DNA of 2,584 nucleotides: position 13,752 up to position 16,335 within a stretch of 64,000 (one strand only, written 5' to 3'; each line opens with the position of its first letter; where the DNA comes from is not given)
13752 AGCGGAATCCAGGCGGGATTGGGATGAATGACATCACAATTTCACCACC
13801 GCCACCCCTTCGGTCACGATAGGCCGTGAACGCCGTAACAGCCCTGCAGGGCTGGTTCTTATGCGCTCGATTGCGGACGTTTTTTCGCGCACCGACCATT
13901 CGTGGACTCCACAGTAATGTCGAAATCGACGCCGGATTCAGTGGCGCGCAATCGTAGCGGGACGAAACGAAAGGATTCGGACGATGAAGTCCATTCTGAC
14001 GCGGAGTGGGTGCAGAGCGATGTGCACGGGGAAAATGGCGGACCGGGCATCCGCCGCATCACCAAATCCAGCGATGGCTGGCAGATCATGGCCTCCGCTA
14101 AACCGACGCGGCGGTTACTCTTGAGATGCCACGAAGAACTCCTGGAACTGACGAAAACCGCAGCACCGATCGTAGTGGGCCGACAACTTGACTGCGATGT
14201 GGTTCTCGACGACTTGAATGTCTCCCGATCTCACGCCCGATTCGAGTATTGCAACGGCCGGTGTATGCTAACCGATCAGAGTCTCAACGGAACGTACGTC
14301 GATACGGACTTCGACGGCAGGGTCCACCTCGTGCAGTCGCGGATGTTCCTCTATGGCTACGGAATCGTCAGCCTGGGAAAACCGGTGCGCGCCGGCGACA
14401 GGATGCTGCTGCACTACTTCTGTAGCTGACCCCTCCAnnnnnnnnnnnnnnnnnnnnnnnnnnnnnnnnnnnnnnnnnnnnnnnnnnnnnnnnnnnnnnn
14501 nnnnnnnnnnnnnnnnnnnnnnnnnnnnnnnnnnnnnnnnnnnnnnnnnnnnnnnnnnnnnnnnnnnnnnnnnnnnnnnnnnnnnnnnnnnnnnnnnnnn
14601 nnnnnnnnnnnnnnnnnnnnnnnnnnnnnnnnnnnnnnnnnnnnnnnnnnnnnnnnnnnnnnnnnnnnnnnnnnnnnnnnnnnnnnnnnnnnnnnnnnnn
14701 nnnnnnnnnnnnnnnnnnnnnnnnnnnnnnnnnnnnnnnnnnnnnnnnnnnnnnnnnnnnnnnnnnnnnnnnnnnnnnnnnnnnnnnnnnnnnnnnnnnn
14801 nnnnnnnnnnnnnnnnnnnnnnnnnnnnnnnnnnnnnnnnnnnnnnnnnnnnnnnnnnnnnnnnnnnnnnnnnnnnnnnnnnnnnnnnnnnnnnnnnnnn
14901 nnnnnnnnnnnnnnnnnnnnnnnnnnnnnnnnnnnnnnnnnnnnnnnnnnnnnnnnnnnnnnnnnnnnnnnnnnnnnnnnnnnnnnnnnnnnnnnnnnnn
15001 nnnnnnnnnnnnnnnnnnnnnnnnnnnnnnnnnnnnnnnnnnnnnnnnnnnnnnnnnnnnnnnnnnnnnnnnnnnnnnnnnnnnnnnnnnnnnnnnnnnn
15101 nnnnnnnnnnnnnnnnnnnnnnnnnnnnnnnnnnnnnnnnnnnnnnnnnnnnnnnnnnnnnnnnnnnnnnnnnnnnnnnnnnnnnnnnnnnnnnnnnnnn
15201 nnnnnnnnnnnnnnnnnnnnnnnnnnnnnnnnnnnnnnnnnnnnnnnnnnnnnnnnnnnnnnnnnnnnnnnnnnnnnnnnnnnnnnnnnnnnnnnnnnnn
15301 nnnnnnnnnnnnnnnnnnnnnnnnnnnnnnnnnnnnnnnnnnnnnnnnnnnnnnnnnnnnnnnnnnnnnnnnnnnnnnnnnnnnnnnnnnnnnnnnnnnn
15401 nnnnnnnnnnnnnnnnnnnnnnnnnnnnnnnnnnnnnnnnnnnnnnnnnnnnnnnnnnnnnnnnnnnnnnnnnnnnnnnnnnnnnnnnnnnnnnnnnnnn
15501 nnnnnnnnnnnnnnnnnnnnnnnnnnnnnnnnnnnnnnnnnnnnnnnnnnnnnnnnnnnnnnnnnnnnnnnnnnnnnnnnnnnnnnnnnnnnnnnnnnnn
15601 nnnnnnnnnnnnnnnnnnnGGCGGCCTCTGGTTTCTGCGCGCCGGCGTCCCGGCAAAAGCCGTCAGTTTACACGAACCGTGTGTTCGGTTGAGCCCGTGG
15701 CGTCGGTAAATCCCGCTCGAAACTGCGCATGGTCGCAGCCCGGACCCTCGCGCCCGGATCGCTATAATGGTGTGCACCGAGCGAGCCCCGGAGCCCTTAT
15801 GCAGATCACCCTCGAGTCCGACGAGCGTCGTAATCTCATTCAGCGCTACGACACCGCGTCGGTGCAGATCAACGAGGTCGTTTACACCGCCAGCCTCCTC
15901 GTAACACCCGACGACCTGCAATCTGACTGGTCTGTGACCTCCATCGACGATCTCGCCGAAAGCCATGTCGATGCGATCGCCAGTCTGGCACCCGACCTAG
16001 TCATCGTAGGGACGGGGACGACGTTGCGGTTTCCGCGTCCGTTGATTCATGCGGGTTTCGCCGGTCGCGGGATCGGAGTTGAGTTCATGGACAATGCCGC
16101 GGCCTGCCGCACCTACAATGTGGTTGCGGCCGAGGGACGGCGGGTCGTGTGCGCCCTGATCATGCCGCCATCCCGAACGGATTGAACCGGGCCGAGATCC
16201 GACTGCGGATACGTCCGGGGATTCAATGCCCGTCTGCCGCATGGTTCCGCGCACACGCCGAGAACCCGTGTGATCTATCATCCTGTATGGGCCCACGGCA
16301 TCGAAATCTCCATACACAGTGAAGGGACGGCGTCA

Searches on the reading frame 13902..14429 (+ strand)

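Call 3: search_protein_families(library=pfam, proteins=[window:13902-14429:+], max_evalue=1)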
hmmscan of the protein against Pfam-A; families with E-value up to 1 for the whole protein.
window:13902-14429:+ (175 aa): 4 families
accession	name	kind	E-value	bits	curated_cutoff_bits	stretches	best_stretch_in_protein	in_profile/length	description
PF00498.31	FHA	-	7.3e-13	49.2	20.7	1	90-135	1-48/67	FHA domain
PF16697.10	Yop-YscD_cpl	-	1.1e-07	32.4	33.2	1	90-135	19-65/94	Inner membrane component of T3SS, cytoplasmic domain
PF16824.11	CBM_26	-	0.082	13.5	26.6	1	74-121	16-63/125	C-terminal carbohydrate-binding module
PF12253.13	CAF1A_dimeriz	-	0.088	13.4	25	1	7-44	18-56/75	Chromatin assembly factor 1 subunit A dimerization domain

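Call 4: search_protein_families(library=ncbifam, proteins=[window:13902-14429:+], max_evalue=1)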
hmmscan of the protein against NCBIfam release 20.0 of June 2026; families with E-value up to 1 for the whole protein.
window:13902-14429:+ (175 aa): 5 families
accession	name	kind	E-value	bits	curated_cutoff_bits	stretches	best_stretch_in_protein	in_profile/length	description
NF049868.1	FhaB_Rv0019c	equivalog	9e-09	35.6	125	1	86-135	84-134/158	FHA domain-containing protein FhaB/FipA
NF041660.2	oxygluDhInhib_OdhI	equivalog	3.6e-08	33.3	200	1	91-136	59-105/130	oxoglutarate dehydrogenase inhibitor Odhl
TIGR03354.1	VI_FHA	hypoth_equivalog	2.5e-06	27.6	120.25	1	90-134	26-72/420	type VI secretion system-associated FHA domain protein TagH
NF052403.1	ESX1TransRegEspM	equivalog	2.6e-06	26.6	550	1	66-142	7-83/367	ESX-1 type VII secretion system transcriptional regulator EspM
NF052573.1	HisKinEspAMyxo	equivalog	0.00012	20.3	1400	1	90-134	48-94/755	serine histidine kinase EspA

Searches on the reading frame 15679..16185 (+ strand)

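Call 3: search_protein_families(library=pfam, proteins=[window:15679-16185:+], max_evalue=1)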
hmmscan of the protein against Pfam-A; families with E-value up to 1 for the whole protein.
window:15679-16185:+ (168 aa): 3 families
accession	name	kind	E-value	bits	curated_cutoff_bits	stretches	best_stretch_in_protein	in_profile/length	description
PF04430.19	DUF498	-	1.2e-29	102.9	33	1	54-161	1-109/109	Protein of unknown function (DUF498/DUF598)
PF08409.16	TMTC_DUF1736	-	0.014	15.7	27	1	68-92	32-56/75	Protein O-mannosyl-transferase TMTC, DUF1736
PF01497.23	Peripla_BP_2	-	0.16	11.8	27.5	1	81-113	38-67/235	Periplasmic binding protein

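Call 4: search_protein_families(library=ncbifam, proteins=[window:15679-16185:+], max_evalue=1)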
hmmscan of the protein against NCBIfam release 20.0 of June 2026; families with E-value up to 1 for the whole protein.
window:15679-16185:+ (168 aa): 0 families
